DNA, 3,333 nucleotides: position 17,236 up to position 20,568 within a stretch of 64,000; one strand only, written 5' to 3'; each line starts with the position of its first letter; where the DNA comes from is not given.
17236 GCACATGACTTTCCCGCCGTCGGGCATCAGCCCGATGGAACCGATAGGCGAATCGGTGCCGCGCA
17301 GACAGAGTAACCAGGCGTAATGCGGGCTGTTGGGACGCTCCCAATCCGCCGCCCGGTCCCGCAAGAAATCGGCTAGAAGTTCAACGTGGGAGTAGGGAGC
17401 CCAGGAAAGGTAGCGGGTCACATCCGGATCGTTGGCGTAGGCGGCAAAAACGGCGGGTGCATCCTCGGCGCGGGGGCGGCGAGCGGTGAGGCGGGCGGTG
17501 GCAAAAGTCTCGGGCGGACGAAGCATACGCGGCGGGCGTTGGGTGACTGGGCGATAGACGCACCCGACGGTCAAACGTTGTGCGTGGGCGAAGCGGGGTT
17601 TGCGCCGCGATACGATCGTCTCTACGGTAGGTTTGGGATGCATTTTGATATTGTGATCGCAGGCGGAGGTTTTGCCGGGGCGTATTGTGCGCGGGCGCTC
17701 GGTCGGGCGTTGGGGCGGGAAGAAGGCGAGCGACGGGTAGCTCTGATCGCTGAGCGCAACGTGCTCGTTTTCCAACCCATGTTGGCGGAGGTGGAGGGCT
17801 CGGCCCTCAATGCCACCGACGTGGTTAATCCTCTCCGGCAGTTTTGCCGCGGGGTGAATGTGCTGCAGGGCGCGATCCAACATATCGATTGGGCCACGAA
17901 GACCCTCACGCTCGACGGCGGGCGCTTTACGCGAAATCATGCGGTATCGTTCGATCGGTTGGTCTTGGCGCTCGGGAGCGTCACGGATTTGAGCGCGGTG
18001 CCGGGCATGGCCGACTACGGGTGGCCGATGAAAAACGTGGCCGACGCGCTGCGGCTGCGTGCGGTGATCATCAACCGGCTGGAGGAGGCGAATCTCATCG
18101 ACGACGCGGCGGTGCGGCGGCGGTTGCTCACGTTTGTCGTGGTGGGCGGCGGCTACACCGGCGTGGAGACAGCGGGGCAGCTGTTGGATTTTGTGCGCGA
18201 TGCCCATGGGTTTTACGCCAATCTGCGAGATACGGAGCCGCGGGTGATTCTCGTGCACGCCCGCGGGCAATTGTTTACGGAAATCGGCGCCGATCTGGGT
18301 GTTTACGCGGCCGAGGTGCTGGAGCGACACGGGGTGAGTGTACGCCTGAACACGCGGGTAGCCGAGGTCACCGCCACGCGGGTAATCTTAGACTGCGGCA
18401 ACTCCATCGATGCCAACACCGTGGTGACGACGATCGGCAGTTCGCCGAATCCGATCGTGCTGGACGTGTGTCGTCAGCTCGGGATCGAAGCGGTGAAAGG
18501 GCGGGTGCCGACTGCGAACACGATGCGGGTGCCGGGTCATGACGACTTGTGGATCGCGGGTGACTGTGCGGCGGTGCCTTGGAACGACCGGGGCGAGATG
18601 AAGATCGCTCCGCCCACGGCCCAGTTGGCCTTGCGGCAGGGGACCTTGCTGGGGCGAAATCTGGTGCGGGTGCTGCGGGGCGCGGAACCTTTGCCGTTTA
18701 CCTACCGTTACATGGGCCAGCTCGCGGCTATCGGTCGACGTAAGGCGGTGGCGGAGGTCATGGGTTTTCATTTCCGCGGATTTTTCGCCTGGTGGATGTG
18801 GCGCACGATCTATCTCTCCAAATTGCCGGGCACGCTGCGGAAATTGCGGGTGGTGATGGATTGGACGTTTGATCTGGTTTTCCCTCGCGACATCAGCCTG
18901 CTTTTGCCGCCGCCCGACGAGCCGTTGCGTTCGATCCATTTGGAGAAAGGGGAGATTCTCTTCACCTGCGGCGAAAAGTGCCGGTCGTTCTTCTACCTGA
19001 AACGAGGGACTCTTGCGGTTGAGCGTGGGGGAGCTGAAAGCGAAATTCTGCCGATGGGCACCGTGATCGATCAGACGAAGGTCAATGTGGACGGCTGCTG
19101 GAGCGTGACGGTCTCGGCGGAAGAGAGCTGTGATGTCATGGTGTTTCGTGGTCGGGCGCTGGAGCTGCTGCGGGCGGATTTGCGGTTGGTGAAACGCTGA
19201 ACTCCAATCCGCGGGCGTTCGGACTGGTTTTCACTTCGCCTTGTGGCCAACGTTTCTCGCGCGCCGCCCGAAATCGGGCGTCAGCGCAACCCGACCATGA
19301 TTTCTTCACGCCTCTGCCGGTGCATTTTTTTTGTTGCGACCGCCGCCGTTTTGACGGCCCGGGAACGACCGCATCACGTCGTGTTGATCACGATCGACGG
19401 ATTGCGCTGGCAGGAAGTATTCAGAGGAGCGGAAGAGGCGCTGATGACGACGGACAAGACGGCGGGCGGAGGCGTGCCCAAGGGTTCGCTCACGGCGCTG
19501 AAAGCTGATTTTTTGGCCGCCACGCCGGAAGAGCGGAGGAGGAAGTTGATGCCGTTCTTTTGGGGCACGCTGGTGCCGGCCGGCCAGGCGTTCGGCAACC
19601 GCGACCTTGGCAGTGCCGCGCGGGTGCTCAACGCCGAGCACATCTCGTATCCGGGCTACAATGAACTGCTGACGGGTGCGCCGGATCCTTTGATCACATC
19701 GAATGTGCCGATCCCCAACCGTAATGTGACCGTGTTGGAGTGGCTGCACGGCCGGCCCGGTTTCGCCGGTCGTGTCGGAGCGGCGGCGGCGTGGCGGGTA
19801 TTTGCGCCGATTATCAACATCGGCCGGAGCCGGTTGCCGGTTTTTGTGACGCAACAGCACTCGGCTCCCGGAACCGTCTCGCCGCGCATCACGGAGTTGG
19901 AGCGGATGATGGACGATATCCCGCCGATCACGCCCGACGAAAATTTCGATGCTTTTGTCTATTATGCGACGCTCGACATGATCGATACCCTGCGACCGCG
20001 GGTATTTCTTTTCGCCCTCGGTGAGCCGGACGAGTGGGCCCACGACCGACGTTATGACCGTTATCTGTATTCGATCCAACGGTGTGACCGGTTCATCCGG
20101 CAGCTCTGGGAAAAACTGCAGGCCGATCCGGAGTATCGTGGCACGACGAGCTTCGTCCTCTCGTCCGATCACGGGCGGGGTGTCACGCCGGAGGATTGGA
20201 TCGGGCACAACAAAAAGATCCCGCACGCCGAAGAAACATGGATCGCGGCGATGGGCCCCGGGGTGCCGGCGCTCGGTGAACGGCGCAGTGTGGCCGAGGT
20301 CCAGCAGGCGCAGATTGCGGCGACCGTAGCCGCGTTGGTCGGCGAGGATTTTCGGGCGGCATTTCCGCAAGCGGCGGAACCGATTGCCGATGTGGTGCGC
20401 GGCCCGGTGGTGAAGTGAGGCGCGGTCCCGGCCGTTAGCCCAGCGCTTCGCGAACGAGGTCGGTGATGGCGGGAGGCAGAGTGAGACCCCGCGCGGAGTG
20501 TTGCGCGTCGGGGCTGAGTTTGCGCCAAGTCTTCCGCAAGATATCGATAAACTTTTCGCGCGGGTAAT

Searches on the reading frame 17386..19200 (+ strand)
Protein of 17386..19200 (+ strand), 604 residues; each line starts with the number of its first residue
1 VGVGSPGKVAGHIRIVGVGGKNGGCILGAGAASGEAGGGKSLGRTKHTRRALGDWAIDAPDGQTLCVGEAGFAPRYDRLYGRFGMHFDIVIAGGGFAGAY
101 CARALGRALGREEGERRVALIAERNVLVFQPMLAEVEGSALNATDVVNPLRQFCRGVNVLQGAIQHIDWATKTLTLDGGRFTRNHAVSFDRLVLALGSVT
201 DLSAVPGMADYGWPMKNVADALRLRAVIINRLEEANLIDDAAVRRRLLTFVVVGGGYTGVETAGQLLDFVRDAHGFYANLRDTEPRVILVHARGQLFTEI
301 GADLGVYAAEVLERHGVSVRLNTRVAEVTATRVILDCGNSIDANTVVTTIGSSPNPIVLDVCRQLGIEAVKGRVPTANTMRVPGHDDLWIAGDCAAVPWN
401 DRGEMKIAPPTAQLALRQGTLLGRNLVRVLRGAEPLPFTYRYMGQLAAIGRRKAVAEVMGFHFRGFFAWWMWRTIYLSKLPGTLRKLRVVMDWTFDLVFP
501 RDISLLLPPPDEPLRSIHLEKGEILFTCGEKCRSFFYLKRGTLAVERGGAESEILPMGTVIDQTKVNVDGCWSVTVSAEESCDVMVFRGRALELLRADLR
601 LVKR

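Call 83: search_protein_families(library=pfam, proteins=[window:17386-19200:+], max_evalue=0.001)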
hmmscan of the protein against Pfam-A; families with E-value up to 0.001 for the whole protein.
window:17386-19200:+ (604 aa): 4 families
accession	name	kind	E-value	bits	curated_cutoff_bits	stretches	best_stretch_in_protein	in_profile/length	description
PF07992.20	Pyr_redox_2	-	5.4e-44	151.2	26.1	1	87-419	1-291/291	Pyridine nucleotide-disulphide oxidoreductase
PF22366.1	NDH2_C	-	2.4e-12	47.3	27.7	1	442-502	1-62/62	NDH2 C-terminal domain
PF00070.33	Pyr_redox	-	3.1e-08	34.4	22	1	250-330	2-68/82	Pyridine nucleotide-disulphide oxidoreductase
PF00027.35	cNMP_binding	-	3.3e-06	27.4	27.5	1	518-593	3-83/89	Cyclic nucleotide-binding domain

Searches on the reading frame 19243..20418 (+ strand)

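Call 83: search_protein_families(library=pfam, proteins=[window:19243-20418:+], max_evalue=0.001)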
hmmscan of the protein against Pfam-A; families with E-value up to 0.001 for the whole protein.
window:19243-20418:+ (391 aa): 3 families
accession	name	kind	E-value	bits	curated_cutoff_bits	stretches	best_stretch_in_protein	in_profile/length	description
PF01663.27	Phosphodiest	-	5.4e-08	33.2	23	1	242-363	147-273/342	Type I phosphodiesterase / nucleotide pyrophosphatase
PF00884.28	Sulfatase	-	4.3e-05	23.4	25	1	262-328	193-253/301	Sulfatase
PF01676.23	Metalloenzyme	-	0.00041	20.4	24.3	1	244-322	139-211/252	Metalloenzyme superfamily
